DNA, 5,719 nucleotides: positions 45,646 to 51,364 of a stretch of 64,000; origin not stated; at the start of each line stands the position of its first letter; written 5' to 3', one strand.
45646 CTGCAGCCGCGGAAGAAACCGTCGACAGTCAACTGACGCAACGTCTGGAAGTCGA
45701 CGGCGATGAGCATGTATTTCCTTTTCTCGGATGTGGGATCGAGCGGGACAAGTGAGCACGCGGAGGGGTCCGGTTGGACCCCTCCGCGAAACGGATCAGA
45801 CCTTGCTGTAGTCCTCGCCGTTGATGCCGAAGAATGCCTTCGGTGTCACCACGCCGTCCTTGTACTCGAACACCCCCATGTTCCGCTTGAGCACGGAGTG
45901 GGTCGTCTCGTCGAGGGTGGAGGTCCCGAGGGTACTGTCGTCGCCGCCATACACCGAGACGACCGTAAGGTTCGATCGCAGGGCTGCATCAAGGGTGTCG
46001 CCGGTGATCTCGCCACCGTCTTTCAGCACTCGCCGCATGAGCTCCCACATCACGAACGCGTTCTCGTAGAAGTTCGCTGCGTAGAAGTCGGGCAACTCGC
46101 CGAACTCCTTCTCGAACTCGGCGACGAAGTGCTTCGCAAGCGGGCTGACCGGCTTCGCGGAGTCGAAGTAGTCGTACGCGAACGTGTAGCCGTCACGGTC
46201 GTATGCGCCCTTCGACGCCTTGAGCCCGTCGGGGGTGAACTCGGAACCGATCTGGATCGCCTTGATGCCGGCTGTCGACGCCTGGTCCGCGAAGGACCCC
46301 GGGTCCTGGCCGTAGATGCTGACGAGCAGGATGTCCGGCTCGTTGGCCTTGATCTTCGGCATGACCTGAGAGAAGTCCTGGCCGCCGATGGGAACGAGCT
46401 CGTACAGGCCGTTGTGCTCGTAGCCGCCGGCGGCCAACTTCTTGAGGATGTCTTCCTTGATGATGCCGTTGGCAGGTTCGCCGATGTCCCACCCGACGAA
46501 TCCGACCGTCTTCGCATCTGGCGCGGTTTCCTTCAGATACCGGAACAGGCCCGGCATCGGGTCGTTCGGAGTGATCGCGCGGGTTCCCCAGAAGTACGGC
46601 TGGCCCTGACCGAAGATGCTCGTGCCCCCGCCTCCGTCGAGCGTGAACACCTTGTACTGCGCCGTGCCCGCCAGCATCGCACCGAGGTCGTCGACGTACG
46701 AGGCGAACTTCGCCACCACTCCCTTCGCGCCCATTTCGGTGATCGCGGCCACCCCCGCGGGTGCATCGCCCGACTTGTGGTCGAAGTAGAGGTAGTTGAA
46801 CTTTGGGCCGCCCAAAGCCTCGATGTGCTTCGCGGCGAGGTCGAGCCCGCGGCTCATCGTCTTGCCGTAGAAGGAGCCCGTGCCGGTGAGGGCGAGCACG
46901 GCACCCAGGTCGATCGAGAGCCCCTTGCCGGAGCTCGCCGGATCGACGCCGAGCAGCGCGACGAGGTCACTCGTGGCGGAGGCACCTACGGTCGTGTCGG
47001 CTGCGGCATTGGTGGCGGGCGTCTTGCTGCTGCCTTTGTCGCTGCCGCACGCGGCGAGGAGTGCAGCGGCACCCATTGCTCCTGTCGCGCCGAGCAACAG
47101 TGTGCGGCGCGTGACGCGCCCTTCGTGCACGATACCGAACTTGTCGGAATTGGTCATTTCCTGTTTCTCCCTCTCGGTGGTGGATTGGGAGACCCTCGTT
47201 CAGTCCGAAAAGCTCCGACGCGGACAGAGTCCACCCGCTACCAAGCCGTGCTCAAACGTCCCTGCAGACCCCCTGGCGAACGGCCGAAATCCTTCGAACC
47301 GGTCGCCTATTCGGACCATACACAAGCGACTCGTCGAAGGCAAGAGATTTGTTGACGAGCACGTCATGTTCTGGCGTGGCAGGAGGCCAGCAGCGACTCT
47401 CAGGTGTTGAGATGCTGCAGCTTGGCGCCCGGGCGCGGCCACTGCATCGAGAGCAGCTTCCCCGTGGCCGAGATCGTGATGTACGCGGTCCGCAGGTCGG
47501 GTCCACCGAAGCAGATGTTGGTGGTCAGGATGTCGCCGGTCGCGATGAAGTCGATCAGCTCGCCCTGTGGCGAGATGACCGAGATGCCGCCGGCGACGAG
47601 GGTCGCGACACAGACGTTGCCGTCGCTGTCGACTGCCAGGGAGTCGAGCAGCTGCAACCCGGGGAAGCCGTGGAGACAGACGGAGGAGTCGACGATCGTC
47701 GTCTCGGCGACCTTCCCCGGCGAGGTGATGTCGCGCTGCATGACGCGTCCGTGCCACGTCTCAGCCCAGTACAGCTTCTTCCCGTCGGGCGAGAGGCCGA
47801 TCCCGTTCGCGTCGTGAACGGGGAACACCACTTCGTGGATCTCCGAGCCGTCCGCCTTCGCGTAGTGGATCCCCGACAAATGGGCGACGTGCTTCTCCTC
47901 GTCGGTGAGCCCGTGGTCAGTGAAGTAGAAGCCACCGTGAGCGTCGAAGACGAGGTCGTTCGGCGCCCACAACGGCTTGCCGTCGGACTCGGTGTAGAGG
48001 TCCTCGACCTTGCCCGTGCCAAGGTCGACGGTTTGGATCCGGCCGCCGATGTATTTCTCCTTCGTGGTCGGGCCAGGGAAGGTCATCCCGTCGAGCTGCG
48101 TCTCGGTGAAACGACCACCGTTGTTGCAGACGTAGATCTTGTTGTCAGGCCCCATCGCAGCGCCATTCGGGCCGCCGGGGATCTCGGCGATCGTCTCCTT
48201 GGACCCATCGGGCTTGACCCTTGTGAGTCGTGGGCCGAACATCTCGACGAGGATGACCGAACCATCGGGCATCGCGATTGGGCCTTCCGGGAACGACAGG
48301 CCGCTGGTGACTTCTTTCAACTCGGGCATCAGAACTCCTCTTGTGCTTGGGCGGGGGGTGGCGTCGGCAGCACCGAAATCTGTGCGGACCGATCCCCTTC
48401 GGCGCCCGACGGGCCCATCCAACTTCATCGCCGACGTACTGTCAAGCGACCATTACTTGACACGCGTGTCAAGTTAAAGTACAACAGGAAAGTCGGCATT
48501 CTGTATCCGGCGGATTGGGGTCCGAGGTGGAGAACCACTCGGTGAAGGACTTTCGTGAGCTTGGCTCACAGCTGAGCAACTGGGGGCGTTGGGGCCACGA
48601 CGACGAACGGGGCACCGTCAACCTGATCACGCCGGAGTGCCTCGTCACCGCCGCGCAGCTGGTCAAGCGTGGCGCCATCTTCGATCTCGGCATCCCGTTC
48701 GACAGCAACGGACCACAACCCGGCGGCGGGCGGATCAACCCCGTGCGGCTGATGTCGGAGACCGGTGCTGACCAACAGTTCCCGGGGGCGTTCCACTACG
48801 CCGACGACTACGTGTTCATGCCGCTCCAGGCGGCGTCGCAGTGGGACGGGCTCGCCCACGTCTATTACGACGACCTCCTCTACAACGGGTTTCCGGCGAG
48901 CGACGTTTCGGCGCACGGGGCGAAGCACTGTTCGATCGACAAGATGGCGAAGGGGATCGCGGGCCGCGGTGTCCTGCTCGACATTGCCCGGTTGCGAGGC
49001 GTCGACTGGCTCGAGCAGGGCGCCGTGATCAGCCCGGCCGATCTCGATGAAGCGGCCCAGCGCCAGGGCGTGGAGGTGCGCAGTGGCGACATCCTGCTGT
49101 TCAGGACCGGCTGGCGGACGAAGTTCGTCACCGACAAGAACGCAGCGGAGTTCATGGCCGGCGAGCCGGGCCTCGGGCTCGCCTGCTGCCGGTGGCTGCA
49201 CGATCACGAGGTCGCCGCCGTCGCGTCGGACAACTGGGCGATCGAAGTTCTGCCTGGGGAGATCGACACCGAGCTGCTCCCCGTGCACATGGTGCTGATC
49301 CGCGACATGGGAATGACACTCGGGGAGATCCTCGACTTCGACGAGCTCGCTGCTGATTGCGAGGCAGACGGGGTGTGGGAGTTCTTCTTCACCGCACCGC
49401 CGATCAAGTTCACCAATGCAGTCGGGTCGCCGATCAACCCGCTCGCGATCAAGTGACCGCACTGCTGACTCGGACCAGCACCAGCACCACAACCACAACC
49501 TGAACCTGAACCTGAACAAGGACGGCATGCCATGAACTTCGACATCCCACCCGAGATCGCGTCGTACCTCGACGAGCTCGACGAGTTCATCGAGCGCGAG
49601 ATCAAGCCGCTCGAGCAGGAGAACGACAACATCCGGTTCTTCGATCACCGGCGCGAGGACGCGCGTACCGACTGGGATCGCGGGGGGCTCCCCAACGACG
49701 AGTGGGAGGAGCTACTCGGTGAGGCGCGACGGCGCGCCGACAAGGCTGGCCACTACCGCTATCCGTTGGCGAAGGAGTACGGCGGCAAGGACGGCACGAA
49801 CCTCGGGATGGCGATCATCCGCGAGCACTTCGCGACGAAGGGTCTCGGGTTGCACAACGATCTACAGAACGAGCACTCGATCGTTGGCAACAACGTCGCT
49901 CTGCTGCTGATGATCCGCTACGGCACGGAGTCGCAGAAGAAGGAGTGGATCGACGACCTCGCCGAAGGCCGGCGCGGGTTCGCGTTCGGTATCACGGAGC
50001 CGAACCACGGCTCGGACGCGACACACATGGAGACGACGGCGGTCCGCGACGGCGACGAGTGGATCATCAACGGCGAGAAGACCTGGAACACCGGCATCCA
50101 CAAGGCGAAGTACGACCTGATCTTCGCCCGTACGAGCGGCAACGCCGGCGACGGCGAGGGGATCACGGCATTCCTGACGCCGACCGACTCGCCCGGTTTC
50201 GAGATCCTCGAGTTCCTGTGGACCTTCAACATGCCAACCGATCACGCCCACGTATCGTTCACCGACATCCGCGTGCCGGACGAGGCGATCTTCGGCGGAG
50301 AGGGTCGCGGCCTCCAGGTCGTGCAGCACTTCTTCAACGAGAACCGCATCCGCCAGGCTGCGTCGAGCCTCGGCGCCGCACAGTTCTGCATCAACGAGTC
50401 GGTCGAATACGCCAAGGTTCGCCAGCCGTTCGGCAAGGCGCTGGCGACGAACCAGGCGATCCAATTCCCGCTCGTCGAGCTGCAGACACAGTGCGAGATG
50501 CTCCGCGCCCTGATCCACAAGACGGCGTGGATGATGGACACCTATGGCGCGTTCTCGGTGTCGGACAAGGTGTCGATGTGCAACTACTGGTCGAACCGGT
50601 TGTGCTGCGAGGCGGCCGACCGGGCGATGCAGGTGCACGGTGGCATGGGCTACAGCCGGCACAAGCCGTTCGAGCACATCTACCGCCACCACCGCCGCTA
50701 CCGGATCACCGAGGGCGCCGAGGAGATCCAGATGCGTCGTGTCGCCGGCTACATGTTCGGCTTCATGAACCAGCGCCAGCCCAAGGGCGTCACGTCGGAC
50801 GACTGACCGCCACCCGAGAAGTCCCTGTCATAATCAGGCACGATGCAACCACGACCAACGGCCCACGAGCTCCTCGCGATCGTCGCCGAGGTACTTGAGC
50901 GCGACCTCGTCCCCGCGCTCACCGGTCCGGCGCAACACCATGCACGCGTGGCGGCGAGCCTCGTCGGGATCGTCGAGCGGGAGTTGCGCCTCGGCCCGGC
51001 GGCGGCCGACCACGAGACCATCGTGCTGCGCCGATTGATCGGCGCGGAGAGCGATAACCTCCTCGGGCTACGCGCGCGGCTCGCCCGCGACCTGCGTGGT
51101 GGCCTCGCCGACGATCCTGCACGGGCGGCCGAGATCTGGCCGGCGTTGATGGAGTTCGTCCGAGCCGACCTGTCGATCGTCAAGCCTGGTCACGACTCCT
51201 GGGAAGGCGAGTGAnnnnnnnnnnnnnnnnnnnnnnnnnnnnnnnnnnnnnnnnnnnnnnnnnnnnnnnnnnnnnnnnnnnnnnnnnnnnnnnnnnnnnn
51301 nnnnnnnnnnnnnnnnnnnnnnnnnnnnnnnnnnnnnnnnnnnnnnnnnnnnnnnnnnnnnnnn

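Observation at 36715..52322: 15.4-kb catabolic module bounded by 117/118-bp inverted repeats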

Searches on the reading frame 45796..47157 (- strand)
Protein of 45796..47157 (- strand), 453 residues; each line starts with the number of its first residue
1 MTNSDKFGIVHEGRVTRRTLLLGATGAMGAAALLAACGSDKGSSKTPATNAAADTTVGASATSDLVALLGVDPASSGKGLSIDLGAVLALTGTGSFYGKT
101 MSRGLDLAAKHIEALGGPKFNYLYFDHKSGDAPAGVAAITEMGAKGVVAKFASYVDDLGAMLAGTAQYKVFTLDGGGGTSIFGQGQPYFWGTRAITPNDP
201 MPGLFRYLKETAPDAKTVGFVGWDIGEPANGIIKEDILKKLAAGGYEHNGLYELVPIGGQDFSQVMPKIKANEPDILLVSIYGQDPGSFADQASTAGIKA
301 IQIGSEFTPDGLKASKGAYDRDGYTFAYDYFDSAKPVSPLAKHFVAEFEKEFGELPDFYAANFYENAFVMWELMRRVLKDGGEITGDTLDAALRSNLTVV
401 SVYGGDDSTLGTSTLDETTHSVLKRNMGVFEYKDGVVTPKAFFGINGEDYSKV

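Call 6: search_protein_families(library=pfam, proteins=[window:45796-47157:-])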
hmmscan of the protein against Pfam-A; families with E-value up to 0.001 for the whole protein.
window:45796-47157:- (453 aa): 2 families
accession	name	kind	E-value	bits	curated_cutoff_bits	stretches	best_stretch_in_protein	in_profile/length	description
PF13458.12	Peripla_BP_6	-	1.2e-34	121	31.7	1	82-434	2-341/343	Periplasmic binding protein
PF13433.12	Peripla_BP_5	-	1.5e-09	37.9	27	1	196-394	116-307/363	Periplasmic binding protein domain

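Call 41: find_related_loci(query=window:45796-47157:-, collection=genome_contigs, flank=10000)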
Query window:45796-47157:- (453 aa) in genome_contigs; peptide patterns used: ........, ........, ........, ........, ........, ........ (x = any residue, [..] = any of these).
58 stretches matched a pattern; 23 encode a relative of the query (tblastn E <= 1e-3); 22 distinct loci.
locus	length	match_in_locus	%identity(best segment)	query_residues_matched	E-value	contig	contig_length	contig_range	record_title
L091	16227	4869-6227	75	10-450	0e+0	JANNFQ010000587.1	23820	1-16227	MAG: Acidimicrobiaceae bacterium isolate OTE_75_metabat_281 OTE_75_k141_3763393, whole genome shotgun sequence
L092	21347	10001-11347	75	1-450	0e+0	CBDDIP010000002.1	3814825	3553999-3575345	MAG: Ilumatobacteraceae bacterium isolate ecf4b43e-8c7f-4fbc-b4e9-bb9e938434e8 genome assembly, contig: contig_2, whole 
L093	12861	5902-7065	81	64-450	0e+0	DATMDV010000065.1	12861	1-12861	MAG TPA_asm: Ilumatobacteraceae bacterium isolate SMAG_U13417 k141_4650673, whole genome shotgun sequence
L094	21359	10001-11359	70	12-450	0e+0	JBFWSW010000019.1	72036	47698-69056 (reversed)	MAG: Ilumatobacteraceae bacterium isolate CA_2019_TPBF_32 NODE_2888_length_72036_cov_10.659445_TPBF, whole genome shotgu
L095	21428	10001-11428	69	1-450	0e+0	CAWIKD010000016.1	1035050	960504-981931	MAG: uncultured Acidimicrobiia bacterium isolate MFD09368.bin.2.94 genome assembly, contig: contig_4122, whole genome sh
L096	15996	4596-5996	70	3-450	0e+0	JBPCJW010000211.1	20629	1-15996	MAG: Ilumatobacteraceae bacterium isolate TH_ant_mag_36 S1Ck127_7530350_flag_0_multi_10.9902_len_20629, whole genome sho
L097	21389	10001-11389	70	10-450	0e+0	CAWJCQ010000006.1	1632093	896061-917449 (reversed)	MAG: uncultured Acidimicrobiia bacterium isolate MFD04944.bin.1.304 genome assembly, contig: contig_27437, whole genome 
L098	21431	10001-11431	70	1-453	0e+0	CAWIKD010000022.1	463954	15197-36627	MAG: uncultured Acidimicrobiia bacterium isolate MFD09368.bin.2.94 genome assembly, contig: contig_7296, whole genome sh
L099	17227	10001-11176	75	63-453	0e+0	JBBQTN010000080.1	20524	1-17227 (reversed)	MAG: Acidimicrobiales bacterium isolate Co_metawrap_1839 Cmw_1839_k141_11574041_length_20524_cov_6.9976, whole genome sh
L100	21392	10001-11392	70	3-450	0e+0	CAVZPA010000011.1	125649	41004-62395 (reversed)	MAG: uncultured Acidimicrobiia bacterium isolate MFD05567.bin.2.3 genome assembly, contig: contig_2685, whole genome sho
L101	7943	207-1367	77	68-452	0e+0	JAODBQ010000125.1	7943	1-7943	MAG: Ilumatobacteraceae bacterium isolate RYN_44 scaffold_930808, whole genome shotgun sequence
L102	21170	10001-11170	74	63-450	0e+0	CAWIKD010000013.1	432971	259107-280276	MAG: uncultured Acidimicrobiia bacterium isolate MFD09368.bin.2.94 genome assembly, contig: contig_33028, whole genome s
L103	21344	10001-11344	75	1-450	0e+0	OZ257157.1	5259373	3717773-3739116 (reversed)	MAG: Ilumatobacteraceae bacterium isolate 8e0d062a-0642-4b73-b20b-d4d8d777789f genome assembly, chromosome: 1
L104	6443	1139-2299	65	65-450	1e-170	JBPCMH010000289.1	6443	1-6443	MAG: Acidimicrobiales bacterium isolate TH_ant_mag_99 S1Ck127_6389603_flag_1_multi_6.9962_len_6443, whole genome shotgun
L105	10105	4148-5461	59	19-451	3e-167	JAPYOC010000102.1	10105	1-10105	MAG: Candidatus Poriferisocius aerobius isolate m_cahh6 Seq102, whole genome shotgun sequence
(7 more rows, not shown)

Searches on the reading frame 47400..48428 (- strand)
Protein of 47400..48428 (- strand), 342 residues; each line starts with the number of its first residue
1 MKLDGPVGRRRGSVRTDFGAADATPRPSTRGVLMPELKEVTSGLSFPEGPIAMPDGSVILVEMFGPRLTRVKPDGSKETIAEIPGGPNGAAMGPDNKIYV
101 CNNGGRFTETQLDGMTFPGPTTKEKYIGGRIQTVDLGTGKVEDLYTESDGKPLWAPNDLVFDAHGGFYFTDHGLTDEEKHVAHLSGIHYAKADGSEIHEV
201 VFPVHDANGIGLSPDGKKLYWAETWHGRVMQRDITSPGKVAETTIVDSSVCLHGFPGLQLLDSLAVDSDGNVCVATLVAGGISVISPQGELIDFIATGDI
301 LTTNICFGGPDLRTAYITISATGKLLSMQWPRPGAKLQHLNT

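Call 6: search_protein_families(library=pfam, proteins=[window:47400-48428:-])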
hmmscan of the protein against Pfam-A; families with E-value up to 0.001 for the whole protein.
window:47400-48428:- (342 aa): 2 families
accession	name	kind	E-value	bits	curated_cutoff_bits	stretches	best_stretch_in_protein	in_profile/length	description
PF08450.18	SGL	-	2.4e-46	158.8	26.3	1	46-319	1-244/246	SMP-30/Gluconolactonase/LRE-like region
PF01436.27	NHL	-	0.00081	19.8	20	0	86-104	3-21/28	NHL repeat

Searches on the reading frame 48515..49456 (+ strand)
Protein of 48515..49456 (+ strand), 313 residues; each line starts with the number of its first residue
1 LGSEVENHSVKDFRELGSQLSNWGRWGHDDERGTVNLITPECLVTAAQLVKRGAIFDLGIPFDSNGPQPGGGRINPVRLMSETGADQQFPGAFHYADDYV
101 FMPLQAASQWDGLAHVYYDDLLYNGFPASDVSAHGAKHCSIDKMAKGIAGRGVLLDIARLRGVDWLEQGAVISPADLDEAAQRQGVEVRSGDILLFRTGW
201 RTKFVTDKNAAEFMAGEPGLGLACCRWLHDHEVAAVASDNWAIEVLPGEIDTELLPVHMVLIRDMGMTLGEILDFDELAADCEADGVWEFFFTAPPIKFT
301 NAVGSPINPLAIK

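Call 8: search_protein_families(library=pfam, proteins=[window:48515-49456:+], max_evalue=0.01)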
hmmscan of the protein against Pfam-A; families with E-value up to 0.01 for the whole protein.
window:48515-49456:+ (313 aa): 1 family
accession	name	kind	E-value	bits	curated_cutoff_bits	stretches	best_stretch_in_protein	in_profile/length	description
PF04199.19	Cyclase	-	1.6e-23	83.9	23.1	1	57-244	2-141/142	Putative cyclase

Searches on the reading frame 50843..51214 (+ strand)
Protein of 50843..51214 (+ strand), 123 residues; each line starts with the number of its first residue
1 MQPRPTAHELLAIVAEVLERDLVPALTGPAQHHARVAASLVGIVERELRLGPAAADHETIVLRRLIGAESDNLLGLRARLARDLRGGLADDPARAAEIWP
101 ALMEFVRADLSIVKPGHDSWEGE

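Call 7: search_protein_families(library=pfam, proteins=[window:50843-51214:+])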
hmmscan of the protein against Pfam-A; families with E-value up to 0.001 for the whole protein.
window:50843-51214:+ (123 aa): 1 family
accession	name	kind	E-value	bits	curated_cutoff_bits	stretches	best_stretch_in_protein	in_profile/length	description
PF19802.4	DUF6285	-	9.6e-18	65.1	28.1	1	24-116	1-90/91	Domain of unknown function (DUF6285)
